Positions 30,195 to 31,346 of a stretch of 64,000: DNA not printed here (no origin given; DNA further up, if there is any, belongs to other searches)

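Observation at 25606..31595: Compact divergent phage-derived capsid plus lysis module lacking terminase, tail, integrase and replication genes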

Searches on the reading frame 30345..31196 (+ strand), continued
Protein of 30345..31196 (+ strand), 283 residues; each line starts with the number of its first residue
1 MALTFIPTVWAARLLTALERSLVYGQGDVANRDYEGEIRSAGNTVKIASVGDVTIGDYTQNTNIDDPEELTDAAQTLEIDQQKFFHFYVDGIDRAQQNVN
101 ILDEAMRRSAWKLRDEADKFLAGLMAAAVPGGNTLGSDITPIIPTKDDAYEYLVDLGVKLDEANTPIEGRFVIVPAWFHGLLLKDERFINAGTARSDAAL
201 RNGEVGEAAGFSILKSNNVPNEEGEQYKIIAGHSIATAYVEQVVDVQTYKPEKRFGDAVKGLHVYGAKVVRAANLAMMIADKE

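Call 85: find_homologous_proteins(query=window:30345-31196:+, max_evalue=1e-110)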
Query window:30345-31196:+ (283 aa): 926 proteins with E <= 1e-110 among 8000 candidates; the best 120 are listed.
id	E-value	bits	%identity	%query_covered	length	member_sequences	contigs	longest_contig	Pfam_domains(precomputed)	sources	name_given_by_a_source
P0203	1.0e-162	558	89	100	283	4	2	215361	PF25209.3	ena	-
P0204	9.7e-161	551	98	90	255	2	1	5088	PF25209.3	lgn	-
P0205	9.2e-154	528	84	100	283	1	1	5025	PF25209.3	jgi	jgi:P22 coat protein - gene protein 5.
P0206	1.8e-151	521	84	100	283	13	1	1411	PF25209.3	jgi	-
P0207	2.3e-150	517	80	100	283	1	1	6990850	PF25209.3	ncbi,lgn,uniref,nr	ncbi:P22 phage major capsid protein family protein [Leptolyngbya sp. 7M]|uniref:P22 phage major caps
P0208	6.0e-150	516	80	100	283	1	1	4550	PF25209.3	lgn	-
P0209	1.4e-149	515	81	100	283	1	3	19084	PF25209.3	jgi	-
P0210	7.3e-149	512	79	100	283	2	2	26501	PF25209.3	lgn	-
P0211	1.6e-148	511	81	100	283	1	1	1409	PF25209.3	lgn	-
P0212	7.2e-148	509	80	100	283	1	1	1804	PF25209.3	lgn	-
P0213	7.6e-148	509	80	100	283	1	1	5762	PF25209.3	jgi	jgi:hypothetical protein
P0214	1.5e-147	508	79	100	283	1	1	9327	PF25209.3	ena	-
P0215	3.2e-147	507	79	100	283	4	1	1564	PF25209.3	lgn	-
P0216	2.4e-146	504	79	100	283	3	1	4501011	PF25209.3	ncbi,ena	-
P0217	2.7e-146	504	79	100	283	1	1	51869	PF25209.3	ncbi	-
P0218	6.8e-146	503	80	100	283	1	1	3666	PF25209.3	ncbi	-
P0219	7.1e-146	503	80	100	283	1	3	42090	PF25209.3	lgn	-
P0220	7.7e-146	502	79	100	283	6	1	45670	PF25209.3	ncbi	-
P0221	1.1e-145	502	79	100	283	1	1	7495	PF25209.3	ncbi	-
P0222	3.9e-145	500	79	100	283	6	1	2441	PF25209.3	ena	-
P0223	6.1e-145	500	79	100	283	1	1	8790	PF25209.3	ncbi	-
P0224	8.1e-145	499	80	100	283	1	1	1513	PF25209.3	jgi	jgi:hypothetical protein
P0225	8.6e-145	499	79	100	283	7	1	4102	PF25209.3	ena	-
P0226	9.7e-145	499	79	100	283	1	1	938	PF25209.3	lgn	-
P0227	1.0e-144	499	78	100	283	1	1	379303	PF25209.3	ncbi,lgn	-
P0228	1.2e-144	499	78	100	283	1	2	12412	PF25209.3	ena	-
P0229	1.2e-144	499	79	100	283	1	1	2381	PF25209.3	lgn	-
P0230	1.4e-144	498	79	100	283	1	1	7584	PF25209.3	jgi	-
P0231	1.5e-144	498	78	100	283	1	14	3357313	PF25209.3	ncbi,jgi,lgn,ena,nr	ncbi:MAG TPA: P22 phage major capsid protein family protein [Pyrinomonadaceae bacterium]|nr:P22 coat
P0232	1.5e-144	498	78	100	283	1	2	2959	PF25209.3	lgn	-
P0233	1.8e-144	498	79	100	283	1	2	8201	PF25209.3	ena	-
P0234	1.8e-144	498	79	100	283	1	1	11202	PF25209.3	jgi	jgi:hypothetical protein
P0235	2.2e-144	498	78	100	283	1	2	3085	PF25209.3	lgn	-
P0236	2.5e-144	498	79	100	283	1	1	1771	PF25209.3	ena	-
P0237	2.5e-144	498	78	100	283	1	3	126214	PF25209.3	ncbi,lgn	ncbi:MAG: P22 phage major capsid protein family protein [Pyrinomonadaceae bacterium]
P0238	2.5e-144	497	80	100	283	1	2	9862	PF25209.3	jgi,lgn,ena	-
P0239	2.7e-144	497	79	100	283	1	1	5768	PF25209.3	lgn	-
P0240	3.1e-144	497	79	100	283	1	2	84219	PF25209.3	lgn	-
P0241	3.3e-144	497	79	100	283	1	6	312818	PF25209.3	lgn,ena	-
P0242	3.6e-144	497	79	100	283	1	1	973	PF25209.3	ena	-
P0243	3.6e-144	497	79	100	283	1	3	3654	PF25209.3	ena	-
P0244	4.0e-144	497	78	100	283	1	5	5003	PF25209.3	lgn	-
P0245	4.3e-144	497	78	100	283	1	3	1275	PF25209.3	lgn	-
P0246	4.4e-144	497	78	100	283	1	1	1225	PF25209.3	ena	-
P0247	4.7e-144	497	80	100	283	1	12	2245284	PF25209.3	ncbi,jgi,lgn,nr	ncbi:MAG: P22 coat protein - protein 5 domain protein [Chloracidobacterium sp.]|nr:P22 coat protein 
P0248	4.9e-144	497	79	100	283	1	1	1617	PF25209.3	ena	-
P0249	5.6e-144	496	78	100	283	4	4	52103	PF25209.3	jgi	-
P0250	5.8e-144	496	79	100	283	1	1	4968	PF25209.3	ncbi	ncbi:MAG: P22 coat protein - protein 5 domain protein [Acidobacteriota bacterium]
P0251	6.4e-144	496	78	100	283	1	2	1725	PF25209.3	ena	-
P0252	6.6e-144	496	80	100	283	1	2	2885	PF25209.3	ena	-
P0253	6.6e-144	496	78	100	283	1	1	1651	PF25209.3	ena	-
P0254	7.4e-144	496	79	100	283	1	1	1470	PF25209.3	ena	-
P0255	7.5e-144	496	79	100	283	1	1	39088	PF25209.3,PF19821.6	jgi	jgi:hypothetical protein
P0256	7.6e-144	496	79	100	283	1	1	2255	PF25209.3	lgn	-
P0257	8.1e-144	496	78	100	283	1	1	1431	PF25209.3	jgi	jgi:N4-gp56 family major capsid protein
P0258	9.8e-144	496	79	100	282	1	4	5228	PF25209.3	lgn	-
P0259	1.0e-143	496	78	100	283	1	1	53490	PF25209.3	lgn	-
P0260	1.1e-143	495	77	100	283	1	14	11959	PF25209.3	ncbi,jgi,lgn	-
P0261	1.1e-143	495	78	100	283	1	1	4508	PF25209.3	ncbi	-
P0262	1.1e-143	495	79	100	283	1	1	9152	PF25209.3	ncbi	-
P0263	1.2e-143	495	78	100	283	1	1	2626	PF25209.3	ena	-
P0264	1.3e-143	495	78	100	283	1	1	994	PF25209.3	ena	-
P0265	1.4e-143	495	78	100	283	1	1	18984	PF25209.3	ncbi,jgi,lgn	jgi:hypothetical protein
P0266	1.4e-143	495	79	100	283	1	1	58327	PF25209.3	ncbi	-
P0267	1.5e-143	495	79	100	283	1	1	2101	PF25209.3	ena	-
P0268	1.6e-143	495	79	100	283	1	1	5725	PF25209.3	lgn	-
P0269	1.9e-143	495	78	100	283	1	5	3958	PF25209.3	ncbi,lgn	-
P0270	2.2e-143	494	78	100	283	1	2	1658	PF25209.3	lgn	-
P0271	2.4e-143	494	77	100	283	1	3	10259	PF25209.3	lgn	-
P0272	2.5e-143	494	77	100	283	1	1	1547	PF25209.3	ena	-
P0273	3.4e-143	494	78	100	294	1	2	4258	PF25209.3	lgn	-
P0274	3.5e-143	494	79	100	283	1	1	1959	PF25209.3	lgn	-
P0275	3.8e-143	494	77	100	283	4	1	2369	PF25209.3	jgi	jgi:P22 coat protein - gene protein 5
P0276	3.9e-143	494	78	100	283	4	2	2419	PF25209.3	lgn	-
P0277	4.1e-143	494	78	100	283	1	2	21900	PF25209.3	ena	-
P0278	4.1e-143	494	78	100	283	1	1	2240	PF25209.3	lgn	-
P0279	4.2e-143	493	77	100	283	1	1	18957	PF25209.3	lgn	-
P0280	4.8e-143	493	77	100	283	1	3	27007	PF25209.3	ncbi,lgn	-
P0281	5.1e-143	493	77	100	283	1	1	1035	PF25209.3,PF19821.6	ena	-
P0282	5.3e-143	493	79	100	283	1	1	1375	PF25209.3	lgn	-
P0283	5.5e-143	493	78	100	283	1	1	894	PF25209.3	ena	-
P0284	5.6e-143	493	79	100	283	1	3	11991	PF25209.3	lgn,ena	-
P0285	7.4e-143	493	78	100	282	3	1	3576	PF25209.3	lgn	-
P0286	7.8e-143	493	77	100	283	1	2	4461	PF25209.3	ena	-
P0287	7.8e-143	493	77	100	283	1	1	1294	PF25209.3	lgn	-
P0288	9.4e-143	492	78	100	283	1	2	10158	PF25209.3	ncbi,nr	ncbi:MAG: P22 coat protein - protein 5 domain protein [Acidobacteria bacterium]|nr:P22 coat protein 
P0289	9.6e-143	492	78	100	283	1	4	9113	PF25209.3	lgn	-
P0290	9.8e-143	492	78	100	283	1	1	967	PF25209.3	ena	-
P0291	9.8e-143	492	78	100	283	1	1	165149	PF25209.3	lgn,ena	-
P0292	1.0e-142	492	77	100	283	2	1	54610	PF25209.3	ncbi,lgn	-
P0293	1.1e-142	492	77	100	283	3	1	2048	PF25209.3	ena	-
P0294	1.2e-142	492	79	100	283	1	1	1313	PF25209.3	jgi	-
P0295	1.7e-142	491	77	100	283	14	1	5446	PF25209.3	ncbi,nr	ncbi:MAG TPA: P22 phage major capsid protein family protein [Pyrinomonadaceae bacterium]|nr:P22 phag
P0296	1.8e-142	491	78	100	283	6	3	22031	PF25209.3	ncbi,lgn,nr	ncbi:MAG: P22 coat protein - protein 5 domain protein [Acidobacteria bacterium]|nr:P22 coat protein 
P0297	2.0e-142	491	79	100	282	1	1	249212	PF25209.3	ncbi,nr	ncbi:MAG: P22 coat protein - protein 5 domain protein [Acidobacteria bacterium]|nr:P22 coat protein 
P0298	2.2e-142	491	77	100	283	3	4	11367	PF25209.3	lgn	-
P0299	2.3e-142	491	77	100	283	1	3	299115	PF25209.3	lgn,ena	-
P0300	2.4e-142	491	78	100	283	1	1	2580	PF25209.3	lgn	-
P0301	2.5e-142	491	78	100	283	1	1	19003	PF25209.3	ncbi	-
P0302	2.6e-142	491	77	100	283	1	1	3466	PF25209.3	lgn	-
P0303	2.6e-142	491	78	100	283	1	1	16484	PF25209.3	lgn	-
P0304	2.6e-142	491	78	100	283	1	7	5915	PF25209.3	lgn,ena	-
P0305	2.7e-142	491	78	100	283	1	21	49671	PF25209.3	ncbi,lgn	-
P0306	2.8e-142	491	78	100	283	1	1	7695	PF25209.3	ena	-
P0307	2.8e-142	491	77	100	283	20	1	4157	PF25209.3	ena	-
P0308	2.9e-142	491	77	100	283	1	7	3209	PF25209.3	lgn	-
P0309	3.0e-142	491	77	100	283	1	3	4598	PF25209.3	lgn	-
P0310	3.2e-142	491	79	100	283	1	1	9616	PF25209.3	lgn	-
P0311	3.2e-142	491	78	100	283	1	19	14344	PF25209.3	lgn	-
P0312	3.5e-142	490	77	100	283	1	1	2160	PF25209.3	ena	-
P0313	3.5e-142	490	78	100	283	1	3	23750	PF25209.3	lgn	-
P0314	3.6e-142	490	79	100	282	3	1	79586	PF25209.3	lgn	-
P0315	3.6e-142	490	78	100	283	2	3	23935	PF25209.3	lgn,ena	-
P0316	3.6e-142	490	77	100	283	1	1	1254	PF25209.3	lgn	-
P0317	3.9e-142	490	77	100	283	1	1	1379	PF25209.3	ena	-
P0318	4.0e-142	490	78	100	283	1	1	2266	PF25209.3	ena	-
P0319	4.1e-142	490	78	100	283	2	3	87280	PF25209.3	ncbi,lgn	ncbi:MAG: P22 phage major capsid protein family protein [Pyrinomonadaceae bacterium]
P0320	5.0e-142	490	76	100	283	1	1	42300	PF25209.3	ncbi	-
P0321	5.3e-142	490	77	100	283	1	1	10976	PF25209.3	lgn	-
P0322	5.4e-142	490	77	100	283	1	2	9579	PF25209.3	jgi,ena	-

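Call 86: find_encoding_contigs(protein=P0207, flank=10000, max_places=2)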
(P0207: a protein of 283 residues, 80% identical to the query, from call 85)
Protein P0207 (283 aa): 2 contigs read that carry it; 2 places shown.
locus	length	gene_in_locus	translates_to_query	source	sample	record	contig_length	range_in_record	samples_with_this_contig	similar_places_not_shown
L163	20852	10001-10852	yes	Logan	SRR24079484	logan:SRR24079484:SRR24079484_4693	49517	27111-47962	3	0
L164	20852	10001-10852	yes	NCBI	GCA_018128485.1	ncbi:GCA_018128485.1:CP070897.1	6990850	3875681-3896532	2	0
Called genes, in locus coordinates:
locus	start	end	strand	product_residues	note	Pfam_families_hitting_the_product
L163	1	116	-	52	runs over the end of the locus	-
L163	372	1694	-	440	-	PF01882:DUF58, PF13519:VWA_2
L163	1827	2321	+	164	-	-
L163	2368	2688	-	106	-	PF00076:RRM_1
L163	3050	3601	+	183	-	PF07022:Phage_CI_repr, PF01381:HTH_3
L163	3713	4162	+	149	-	PF06114:Peptidase_M78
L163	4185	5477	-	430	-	PF05133:SPP1_portal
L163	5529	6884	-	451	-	PF03237:Terminase_6N, PF17289:Terminase_6C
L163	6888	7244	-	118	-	-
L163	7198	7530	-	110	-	-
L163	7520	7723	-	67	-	-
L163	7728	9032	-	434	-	PF01374:Glyco_hydro_46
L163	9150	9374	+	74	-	-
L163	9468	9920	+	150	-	-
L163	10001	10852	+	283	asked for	PF25209:Phage_capsid_4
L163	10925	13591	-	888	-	PF00989:PAS, PF13426:PAS_9, PF01590:GAF, PF13185:GAF_2, PF13492:GAF_3, PF08447:PAS_3, PF13426:PAS_9, PF00990:GGDEF, +3 more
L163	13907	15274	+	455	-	PF01134:GIDA, PF01262:AlaDh_PNT_C (faint)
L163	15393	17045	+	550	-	PF00005:ABC_tran, PF02463:SMC_N (faint), PF13304:AAA_21 (faint), PF12848:ABC_tran_Xtn, PF00005:ABC_tran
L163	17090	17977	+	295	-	-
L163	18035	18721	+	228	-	-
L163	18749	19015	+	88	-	-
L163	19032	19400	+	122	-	PF12840:HTH_20 (weak), PF13412:HTH_24 (weak), PF01022:HTH_5 (weak), PF12802:MarR_2 (weak), PF13601:HTH_34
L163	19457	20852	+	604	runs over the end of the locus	PF13687:DUF4153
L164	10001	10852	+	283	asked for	PF25209:Phage_capsid_4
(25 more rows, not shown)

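Call 90: search_solved_structures(query=window:30345-31196:+, max_evalue=0.01)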
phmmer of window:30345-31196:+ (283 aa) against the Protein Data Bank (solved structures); distinct sequences matched with E-value up to 0.01: 3.
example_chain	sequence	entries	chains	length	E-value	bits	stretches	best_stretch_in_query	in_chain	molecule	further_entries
8e16_I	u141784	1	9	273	9.9e-35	123.3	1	4-275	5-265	Major capsid protein, gp6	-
9jwb_A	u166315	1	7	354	1.2e-08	37.8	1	4-220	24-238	Major capsid protein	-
8zdh_A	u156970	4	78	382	0.00013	24.5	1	152-222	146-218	Major Capsid Protein (gp8)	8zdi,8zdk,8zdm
